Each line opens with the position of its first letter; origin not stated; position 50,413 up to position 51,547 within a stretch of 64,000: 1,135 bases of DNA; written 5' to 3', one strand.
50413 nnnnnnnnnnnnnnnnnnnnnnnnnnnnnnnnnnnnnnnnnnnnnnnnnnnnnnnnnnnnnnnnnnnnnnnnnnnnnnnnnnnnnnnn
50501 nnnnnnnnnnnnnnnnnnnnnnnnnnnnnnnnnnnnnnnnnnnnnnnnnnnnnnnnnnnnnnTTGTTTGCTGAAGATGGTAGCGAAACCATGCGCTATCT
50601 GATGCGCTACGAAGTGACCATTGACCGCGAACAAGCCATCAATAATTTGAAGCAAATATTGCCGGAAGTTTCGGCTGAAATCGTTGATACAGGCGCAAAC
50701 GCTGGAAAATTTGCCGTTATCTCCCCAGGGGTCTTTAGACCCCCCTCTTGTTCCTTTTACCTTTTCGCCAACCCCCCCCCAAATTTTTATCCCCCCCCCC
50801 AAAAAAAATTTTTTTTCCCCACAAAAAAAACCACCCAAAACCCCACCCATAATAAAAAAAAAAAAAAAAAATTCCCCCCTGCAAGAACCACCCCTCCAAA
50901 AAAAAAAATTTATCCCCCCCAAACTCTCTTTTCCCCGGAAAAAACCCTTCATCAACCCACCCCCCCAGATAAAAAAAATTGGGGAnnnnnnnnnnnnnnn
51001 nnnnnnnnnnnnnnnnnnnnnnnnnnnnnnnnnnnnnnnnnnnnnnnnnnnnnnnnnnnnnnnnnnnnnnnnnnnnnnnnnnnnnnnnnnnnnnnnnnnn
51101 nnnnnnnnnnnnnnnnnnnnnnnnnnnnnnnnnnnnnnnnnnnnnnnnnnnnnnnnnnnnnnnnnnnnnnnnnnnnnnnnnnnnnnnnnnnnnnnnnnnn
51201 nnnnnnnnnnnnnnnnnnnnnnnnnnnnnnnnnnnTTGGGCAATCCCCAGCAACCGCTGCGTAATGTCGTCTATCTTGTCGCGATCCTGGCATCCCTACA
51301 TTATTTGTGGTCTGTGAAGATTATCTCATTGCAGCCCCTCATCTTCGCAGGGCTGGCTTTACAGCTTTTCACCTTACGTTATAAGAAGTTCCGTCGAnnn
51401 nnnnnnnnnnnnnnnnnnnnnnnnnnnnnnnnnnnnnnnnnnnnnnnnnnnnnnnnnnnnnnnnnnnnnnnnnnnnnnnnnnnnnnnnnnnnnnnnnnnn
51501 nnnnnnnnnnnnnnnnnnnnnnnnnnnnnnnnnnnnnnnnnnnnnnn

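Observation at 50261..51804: acuI-accB interval (~1.5 kb) holds gene fragments but no intact gene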

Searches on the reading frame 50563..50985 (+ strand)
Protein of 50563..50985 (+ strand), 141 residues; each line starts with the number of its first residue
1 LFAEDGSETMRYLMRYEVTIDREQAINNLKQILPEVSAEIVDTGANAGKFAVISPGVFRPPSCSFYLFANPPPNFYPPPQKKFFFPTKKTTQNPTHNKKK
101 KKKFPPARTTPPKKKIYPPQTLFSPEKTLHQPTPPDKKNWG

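Call 50: list_cluster_members(proteins=[window:50563-50985:+, window:50590-50985:+, window:50684-51151:+, window:50557-51087:-, window:50297-50461:+, window:51236-51397:+])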
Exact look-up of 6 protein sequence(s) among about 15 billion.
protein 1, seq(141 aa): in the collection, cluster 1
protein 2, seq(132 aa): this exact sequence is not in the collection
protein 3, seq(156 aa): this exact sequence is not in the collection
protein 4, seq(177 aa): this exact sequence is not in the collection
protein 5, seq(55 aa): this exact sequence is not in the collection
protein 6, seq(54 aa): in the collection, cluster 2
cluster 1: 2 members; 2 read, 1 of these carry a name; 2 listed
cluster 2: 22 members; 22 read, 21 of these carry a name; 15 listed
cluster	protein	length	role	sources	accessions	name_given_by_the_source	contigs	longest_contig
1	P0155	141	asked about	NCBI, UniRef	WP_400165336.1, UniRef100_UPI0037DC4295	hypothetical protein [Escherichia coli] | hypothetical protein n=1 Tax=Escherichia coli TaxID=562 RepID=UPI0037DC4295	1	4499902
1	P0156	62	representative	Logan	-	-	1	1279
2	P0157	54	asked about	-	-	hypothetical protein AML28_10300 [Escherichia coli] | Membrane protein n=4 Tax=Enterobacteriaceae TaxID=543 RepID=A0A0A1AFD5_ECOLX | hypothetical protein O3M_02740 [Escherichia coli O104:H4 str. 2009EL-2050]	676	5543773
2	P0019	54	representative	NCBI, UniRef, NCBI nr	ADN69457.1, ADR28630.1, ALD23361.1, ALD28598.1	hypothetical protein AWE59_06900 [Escherichia coli] | Uncharacterized protein n=3 Tax=Enterobacteriaceae TaxID=543 RepID=A0A0H3EM66_ECO8N | hypothetical protein UM146_00140 [Escherichia coli UM146]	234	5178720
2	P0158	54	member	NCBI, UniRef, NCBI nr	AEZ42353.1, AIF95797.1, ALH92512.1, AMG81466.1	membrane protein [Escherichia coli] | Uncharacterized protein n=1 Tax=Escherichia coli O157:H7 TaxID=83334 ... | hypothetical protein ECO55CA74_18970 [Escherichia coli O55:H7 str. RM12579]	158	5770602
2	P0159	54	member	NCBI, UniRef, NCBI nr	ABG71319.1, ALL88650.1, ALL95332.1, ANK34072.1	hypothetical protein AWF91_12090 [Escherichia coli] | Uncharacterized protein n=5 Tax=Enterobacteriaceae TaxID=543 RepID=A0A0D8WCT0_ECOLX | hypothetical protein ECP_3339 [Escherichia coli 536]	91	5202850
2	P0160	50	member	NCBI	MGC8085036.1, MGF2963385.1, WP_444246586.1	hypothetical protein ACP3XF_22850, partial [Escherichia coli]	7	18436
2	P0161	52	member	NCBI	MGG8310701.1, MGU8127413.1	hypothetical protein ACQQ2M_36170, partial [Escherichia coli]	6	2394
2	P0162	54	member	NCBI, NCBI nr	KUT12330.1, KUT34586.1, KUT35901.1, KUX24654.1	hypothetical protein AWF81_14430 [Escherichia coli] | hypothetical protein AWE83_12255 [Escherichia coli]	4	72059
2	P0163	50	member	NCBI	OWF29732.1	hypothetical protein A9X62_08590, partial [Escherichia coli]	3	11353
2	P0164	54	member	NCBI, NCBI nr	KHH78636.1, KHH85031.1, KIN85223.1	membrane protein [Escherichia coli]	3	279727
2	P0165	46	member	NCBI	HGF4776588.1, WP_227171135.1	cytochrome b family protein, partial [Enterobacter hormaechei]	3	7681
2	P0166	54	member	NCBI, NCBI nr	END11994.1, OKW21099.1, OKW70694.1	hypothetical protein AWP84_22220 [Escherichia coli] | putative membrane protein [Escherichia coli P0302308.2]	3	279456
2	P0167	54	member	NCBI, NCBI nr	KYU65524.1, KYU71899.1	hypothetical protein AML73_11730 [Escherichia coli] | hypothetical protein AML72_09180 [Escherichia coli]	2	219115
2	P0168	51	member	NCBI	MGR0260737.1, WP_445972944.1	hypothetical protein, partial [Klebsiella pneumoniae]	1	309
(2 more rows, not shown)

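Call 51: find_encoding_contigs(protein=P0155, flank=3000, max_places=3)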
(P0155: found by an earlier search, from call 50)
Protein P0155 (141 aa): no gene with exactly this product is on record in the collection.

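Call 52: find_encoding_contigs(protein=P0156, flank=3000, max_places=3)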
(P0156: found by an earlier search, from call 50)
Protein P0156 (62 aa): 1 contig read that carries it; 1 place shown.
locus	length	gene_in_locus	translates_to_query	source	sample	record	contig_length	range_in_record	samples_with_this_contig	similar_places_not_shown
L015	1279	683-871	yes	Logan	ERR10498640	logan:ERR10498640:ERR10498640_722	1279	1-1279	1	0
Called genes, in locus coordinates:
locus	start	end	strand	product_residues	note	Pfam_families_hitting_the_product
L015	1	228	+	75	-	?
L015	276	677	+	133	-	-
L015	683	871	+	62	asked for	-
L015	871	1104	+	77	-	-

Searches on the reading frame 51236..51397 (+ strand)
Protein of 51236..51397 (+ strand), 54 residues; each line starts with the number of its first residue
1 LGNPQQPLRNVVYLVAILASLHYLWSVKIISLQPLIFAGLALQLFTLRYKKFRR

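Call 11: search_protein_families(proteins=[window:51236-51397:+], library=ncbifam, max_evalue=0.01)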
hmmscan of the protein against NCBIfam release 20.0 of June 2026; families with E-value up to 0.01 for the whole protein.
window:51236-51397:+ (54 aa): 1 family
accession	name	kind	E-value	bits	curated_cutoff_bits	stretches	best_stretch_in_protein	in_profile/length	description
NF003831.1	PRK05419.1-2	equivalog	2.1e-10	40.4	130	1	1-52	142-193/212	protein-methionine-sulfoxide reductase heme-binding subunit MsrQ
